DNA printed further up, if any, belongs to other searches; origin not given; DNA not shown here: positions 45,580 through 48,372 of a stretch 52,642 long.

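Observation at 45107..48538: MazG-like NTPase / PD-(D/E)xK-SF2 helicase / small-molecule-type SAM methyltransferase operon: candidate undescribed defence system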

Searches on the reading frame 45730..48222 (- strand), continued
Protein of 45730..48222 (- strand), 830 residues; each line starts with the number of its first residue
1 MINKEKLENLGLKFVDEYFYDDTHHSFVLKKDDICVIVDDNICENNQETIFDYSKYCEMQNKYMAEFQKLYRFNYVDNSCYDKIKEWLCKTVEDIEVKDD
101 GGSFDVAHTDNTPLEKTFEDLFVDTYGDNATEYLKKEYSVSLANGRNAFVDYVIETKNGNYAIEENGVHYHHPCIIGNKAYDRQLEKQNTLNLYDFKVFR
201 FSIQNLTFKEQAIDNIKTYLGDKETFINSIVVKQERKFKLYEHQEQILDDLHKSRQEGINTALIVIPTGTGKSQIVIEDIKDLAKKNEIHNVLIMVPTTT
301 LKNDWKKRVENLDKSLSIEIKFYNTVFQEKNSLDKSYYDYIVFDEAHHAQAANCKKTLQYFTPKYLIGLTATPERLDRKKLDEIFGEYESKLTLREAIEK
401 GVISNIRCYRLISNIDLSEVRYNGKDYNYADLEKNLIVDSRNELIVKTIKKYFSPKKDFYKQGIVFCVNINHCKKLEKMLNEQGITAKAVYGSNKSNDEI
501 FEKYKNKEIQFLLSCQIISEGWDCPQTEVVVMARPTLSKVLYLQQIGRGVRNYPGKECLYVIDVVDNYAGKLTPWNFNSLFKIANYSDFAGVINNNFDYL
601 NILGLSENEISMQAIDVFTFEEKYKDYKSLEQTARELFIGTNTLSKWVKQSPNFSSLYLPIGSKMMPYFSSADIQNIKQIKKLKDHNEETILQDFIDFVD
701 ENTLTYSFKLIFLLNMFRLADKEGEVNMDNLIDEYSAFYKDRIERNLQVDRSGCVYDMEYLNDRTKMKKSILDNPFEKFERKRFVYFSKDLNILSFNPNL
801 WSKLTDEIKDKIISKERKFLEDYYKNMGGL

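Call 64: find_encoding_contigs(protein=P0284, flank=5000, max_places=1)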
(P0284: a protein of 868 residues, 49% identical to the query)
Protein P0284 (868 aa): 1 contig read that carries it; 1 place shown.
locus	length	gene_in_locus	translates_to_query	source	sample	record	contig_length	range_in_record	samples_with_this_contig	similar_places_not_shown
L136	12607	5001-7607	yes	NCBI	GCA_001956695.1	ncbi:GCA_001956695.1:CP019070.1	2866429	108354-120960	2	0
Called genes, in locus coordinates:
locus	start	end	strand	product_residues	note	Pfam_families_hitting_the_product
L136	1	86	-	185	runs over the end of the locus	-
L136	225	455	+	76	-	PF12728:HTH_17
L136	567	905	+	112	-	-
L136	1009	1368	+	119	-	-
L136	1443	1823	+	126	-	PF21983:NikA-like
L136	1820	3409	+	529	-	PF03432:Relaxase, PF22863:TraI_middle, PF18821:LPD7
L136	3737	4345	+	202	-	PF19570:DUF6088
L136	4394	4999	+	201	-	PF02353:CMAS (weak), PF03848:TehB, PF13489:Methyltransf_23, PF13847:Methyltransf_31, PF08241:Methyltransf_11, PF08242:Methyltransf_12, PF13649:Methyltransf_25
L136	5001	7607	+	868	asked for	PF04851:ResIII, PF00176:SNF2-rel_dom (weak), PF00270:DEAD, PF00271:Helicase_C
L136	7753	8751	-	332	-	PF07804:HipA_C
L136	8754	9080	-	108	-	PF13657:Couple_hipA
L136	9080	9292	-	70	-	PF13560:HTH_31 (weak), PF12844:HTH_19, PF13443:HTH_26 (weak), PF01381:HTH_3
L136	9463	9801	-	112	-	-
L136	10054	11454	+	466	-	-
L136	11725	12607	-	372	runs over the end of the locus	PF13102:Phage_int_SAM_5 (weak), PF00589:Phage_integrase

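Call 65: find_encoding_contigs(protein=P0264, flank=5000, max_places=1)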
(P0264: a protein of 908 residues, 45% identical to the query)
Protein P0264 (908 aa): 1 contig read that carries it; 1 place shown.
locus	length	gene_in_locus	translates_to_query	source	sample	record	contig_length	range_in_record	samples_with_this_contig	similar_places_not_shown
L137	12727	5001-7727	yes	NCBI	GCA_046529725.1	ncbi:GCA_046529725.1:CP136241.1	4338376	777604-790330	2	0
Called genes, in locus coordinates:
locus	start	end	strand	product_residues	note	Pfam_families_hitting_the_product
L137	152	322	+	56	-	-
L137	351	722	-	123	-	PF10049:DUF2283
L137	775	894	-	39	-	-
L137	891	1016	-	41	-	PF07927:HicA_toxin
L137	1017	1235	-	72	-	PF21748:UPF0150 (weak), PF15919:HicB_lk_antitox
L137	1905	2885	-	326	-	PF14338:Mrr_N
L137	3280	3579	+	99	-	-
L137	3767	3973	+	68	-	PF15919:HicB_lk_antitox (weak)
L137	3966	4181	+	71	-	PF07927:HicA_toxin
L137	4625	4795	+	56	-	-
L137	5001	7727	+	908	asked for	PF00270:DEAD, PF04851:ResIII, PF18766:SWI2_SNF2 (weak), PF00271:Helicase_C (weak)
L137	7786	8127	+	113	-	-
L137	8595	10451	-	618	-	PF04326:SLFN_AlbA_2, PF13749:HATPase_c_4, PF21247:Fic-like_C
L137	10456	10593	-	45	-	-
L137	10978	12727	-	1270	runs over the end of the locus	PF00270:DEAD (weak), PF00580:UvrD-helicase (faint), PF01443:Viral_helicase1 (faint), PF13086:AAA_11, PF13245:AAA_19, PF13604:AAA_30, PF13086:AAA_11, PF13087:AAA_12, +1 more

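Call 66: find_encoding_contigs(protein=P0308, flank=5000, max_places=1)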
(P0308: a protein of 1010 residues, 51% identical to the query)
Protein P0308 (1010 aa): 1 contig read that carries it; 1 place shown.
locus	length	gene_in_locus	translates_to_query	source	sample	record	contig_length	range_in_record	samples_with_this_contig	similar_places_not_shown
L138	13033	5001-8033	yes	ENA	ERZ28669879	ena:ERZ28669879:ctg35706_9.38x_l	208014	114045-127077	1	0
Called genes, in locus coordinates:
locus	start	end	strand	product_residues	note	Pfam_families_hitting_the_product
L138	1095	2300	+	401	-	PF13173:AAA_14, PF13635:DUF4143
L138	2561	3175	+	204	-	PF03848:TehB (weak), PF13489:Methyltransf_23, PF13847:Methyltransf_31, PF08241:Methyltransf_11, PF08242:Methyltransf_12, PF13649:Methyltransf_25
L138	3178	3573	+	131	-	-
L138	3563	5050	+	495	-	PF13546:DDE_5, PF01609:DDE_Tnp_1 (weak)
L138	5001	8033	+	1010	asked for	PF00270:DEAD, PF04851:ResIII, PF00271:Helicase_C, PF12694:cpYpsA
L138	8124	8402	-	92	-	-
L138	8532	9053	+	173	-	PF13419:HAD_2, PF00702:Hydrolase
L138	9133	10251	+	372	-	PF02265:S1-P1_nuclease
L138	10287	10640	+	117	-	PF03747:ADP_ribosyl_GH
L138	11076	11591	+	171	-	PF22784:PTP-SAK, PF22785:Tc-R-P, PF00782:DSPc, PF22741:PTP-NADK (weak), PF05706:CDKN3 (weak)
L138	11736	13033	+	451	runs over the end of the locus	PF00083:Sugar_tr, PF07690:MFS_1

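Call 75: search_protein_families(library=pfam, max_evalue=0.001, proteins=[L010:9657-10610:+, L025:3858-6827:+, L036:5505-6056:+, L035:6042-6596:+, L018:4661-6625:+, L018:6615-6959:+, L018:10025-12907:+, L020:5127-6983:+, L020:10097-12190:+, L026:5872-6441:+])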
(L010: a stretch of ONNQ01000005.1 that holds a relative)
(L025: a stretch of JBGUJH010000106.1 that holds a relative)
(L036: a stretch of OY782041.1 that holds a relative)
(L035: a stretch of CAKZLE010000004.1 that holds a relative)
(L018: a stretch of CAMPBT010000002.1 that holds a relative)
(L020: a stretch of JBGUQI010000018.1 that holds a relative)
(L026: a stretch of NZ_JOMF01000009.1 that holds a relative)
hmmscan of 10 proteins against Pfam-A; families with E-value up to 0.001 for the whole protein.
L010:9657-10610:+ (318 aa): 0 families

L025:3858-6827:+ (990 aa): 1 family
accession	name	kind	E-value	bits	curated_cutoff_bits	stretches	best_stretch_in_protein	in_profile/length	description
PF13289.12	SIR2_2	-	6.7e-21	75.3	24.5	1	108-242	2-138/141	SIR2-like domain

L036:5505-6056:+ (184 aa): 0 families

L035:6042-6596:+ (185 aa): 1 family
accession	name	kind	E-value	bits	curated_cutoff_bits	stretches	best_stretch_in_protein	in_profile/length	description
PF00484.24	Pro_CA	-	3.7e-31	108.9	25.7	1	43-167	1-128/156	Carbonic anhydrase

L018:4661-6625:+ (655 aa): 3 families
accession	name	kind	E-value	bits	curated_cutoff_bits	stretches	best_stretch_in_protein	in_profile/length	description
PF09848.15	SLFN-g3_helicase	-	7.5e-80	269.3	24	1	271-639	1-354/354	Schlafen group 3, DNA/RNA helicase domain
PF13401.12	AAA_22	-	0.0003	21.6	27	0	270-369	4-97/130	AAA domain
PF04851.21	ResIII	-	0.00065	20.1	22.5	0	249-364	6-138/164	Type III restriction enzyme, res subunit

L018:6615-6959:+ (115 aa): 2 families
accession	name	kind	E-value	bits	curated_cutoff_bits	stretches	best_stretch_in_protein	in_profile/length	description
PF12643.12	MazG-like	-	1.1e-18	67.7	27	1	39-115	2-85/85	MazG-like family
PF03819.22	MazG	-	3.6e-05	24.4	22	1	35-101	5-71/74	MazG nucleotide pyrophosphohydrolase domain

L018:10025-12907:+ (961 aa): 6 families
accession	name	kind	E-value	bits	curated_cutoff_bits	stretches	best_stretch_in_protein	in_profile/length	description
PF11907.13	DUF3427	-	1.6e-64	218.3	27.7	1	680-957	2-280/280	Domain of unknown function (DUF3427)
PF04851.21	ResIII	-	6.7e-39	133.9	22.5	1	213-362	2-164/164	Type III restriction enzyme, res subunit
PF13091.12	PLDc_2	-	6.4e-13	49.1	27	1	53-170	12-129/132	PLD-like domain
PF00271.37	Helicase_C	-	1.8e-10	41.5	23.5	1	439-536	14-108/110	Helicase conserved C-terminal domain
PF09565.16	RE_NgoFVII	-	1.7e-09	37.6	23.8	1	87-184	62-157/162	NgoFVII restriction endonuclease N-terminal PLD domain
PF00270.35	DEAD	-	1.1e-08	35.4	26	1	218-362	3-162/167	DEAD/DEAH box helicase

L020:5127-6983:+ (619 aa): 3 families
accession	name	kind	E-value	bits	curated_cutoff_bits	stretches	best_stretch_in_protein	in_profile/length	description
PF09848.15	SLFN-g3_helicase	-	3.2e-88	296.8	24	1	265-604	1-354/354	Schlafen group 3, DNA/RNA helicase domain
PF04851.21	ResIII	-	5.5e-05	23.6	22.5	0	240-289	3-47/164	Type III restriction enzyme, res subunit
PF20720.3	nSTAND3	-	0.00021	21.5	27.2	1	263-290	15-42/155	Novel STAND NTPase 3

L020:10097-12190:+ (698 aa): 2 families
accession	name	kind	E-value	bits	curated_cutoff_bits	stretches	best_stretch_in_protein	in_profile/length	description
PF09848.15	SLFN-g3_helicase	-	1.4e-58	199.3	24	1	257-650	3-353/354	Schlafen group 3, DNA/RNA helicase domain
PF13401.12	AAA_22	-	6.7e-05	23.7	27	1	256-373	6-104/130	AAA domain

L026:5872-6441:+ (190 aa): 1 family
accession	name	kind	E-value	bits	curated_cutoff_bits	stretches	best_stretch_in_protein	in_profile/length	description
PF06736.16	TMEM175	-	3.2e-29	101.7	25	1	1-84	2-88/88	Endosomal/lysosomal potassium channel TMEM175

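Call 96: search_solved_structures(query=A8, max_evalue=0.000001)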
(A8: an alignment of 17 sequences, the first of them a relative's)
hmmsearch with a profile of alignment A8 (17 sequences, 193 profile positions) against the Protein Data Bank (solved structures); distinct sequences matched with E-value up to 0.000001: 96 (the best 60 are shown).
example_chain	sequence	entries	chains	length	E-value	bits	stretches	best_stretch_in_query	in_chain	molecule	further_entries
3e23_A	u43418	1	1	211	6e-31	110.8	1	3-192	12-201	uncharacterized protein RPA2492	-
5wp5_A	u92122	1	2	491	5.2e-25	91.4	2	33-174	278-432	Phosphomethylethanolamine N-methyltransferase 2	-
5wp4_A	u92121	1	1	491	1e-24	90.5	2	34-175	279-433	Phosphoethanolamine N-methyltransferase 1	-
1ve3_A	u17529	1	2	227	1.1e-19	74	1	27-184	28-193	hypothetical protein PH0226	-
4iv8_A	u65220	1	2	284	1.5e-19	73.7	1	34-176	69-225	Phosphoethanolamine N-methyltransferase,putative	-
4mwz_A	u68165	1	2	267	2.2e-19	73.1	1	34-176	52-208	Phosphoethanolamine N-methyltransferase, putative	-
4iv0_A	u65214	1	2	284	2.7e-19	72.8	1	34-176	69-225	Phosphoethanolamine N-methyltransferase, putative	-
4r6w_A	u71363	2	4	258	4.4e-18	68.8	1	34-173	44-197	Phosphoethanolamine N-methyltransferase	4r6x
3l8d_A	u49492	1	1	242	4.5e-17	65.5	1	4-169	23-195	Methyltransferase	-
2xva_A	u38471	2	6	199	5.5e-17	65.2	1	23-133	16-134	TELLURITE RESISTANCE PROTEIN TEHB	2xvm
3ujd_A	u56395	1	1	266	5.5e-17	65.2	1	34-173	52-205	Phosphoethanolamine N-methyltransferase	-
3uj6_A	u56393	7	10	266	5.6e-17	65.2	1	34-173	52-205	Phosphoethanolamine N-methyltransferase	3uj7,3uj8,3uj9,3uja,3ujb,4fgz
4dq0_A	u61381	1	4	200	1.3e-16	64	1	23-133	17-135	Tellurite resistance protein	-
1wzn_A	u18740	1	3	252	1.3e-16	64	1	6-136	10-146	SAM-dependent methyltransferase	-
3ujc_A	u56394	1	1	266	3.1e-15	59.6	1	34-173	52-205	Phosphoethanolamine N-methyltransferase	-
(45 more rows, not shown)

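Call 98: fold_search(model_id=the predicted structure, library=viral)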
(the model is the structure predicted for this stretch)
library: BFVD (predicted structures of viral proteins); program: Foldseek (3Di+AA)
matches with E <= 10: 1512; with E <= 0.001: 521
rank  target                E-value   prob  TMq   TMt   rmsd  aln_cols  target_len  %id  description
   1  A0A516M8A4            7.5e-20  1.00  0.20  0.34  21.2       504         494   20  (no name in the UniProt tables at hand)
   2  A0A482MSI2            2.5e-19  1.00  0.20  0.27  24.8       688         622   14  Putative helicase [Escherichia phage PTXU04]
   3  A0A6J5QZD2            6.4e-18  1.00  0.21  0.33  15.4       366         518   24  SSL2 DNA or RNA helicases of superfamily II [uncultured Caudovirales phage]
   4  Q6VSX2                1.5e-17  1.00  0.21  0.24  22.9       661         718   17  (no name in the UniProt tables at hand)
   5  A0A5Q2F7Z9            2.5e-17  1.00  0.20  0.31  20.2       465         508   20  DNA helicase [Lactococcus phage P596]
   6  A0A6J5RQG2            6.7e-17  1.00  0.20  0.21  24.1       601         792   16  SSL2 DNA or RNA helicases of superfamily II [uncultured Caudovirales phage]
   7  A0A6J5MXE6            1.4e-16  1.00  0.18  0.30  19.2       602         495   18  HELICc domain containing protein [uncultured Caudovirales phage]
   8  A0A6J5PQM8            3.4e-16  1.00  0.20  0.34  16.2       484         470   18  SSL2 DNA or RNA helicases of superfamily II [uncultured Caudovirales phage]
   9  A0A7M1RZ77            1.3e-15  1.00  0.15  0.28  17.8       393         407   19  Putative HKD family nuclease [uncultured phage cr128_1]
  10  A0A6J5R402            1.4e-15  1.00  0.19  0.24  26.5       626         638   14  SSL2 DNA or RNA helicases of superfamily II [uncultured Caudovirales phage]
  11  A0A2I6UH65            3.7e-15  1.00  0.20  0.26  14.7       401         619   19  Superfamily II helicase [Salinibacter phage M31CR41-2]
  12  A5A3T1                3.9e-15  1.00  0.19  0.27  15.7       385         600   19  (no name in the UniProt tables at hand)
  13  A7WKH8                5.2e-15  1.00  0.17  0.25  15.8       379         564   22  Helicase [Betalipothrixvirus pozzuoliense]
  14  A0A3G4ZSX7            1.4e-14  1.00  0.21  0.23  27.7       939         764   14  Superfamily II DNA or RNA helicase [Terrestrivirus sp.]
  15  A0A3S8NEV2            1.5e-14  1.00  0.18  0.23  15.1       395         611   18  Putative superfamily 2 helicase [Sulfolobales Beppu filamentous virus 2]
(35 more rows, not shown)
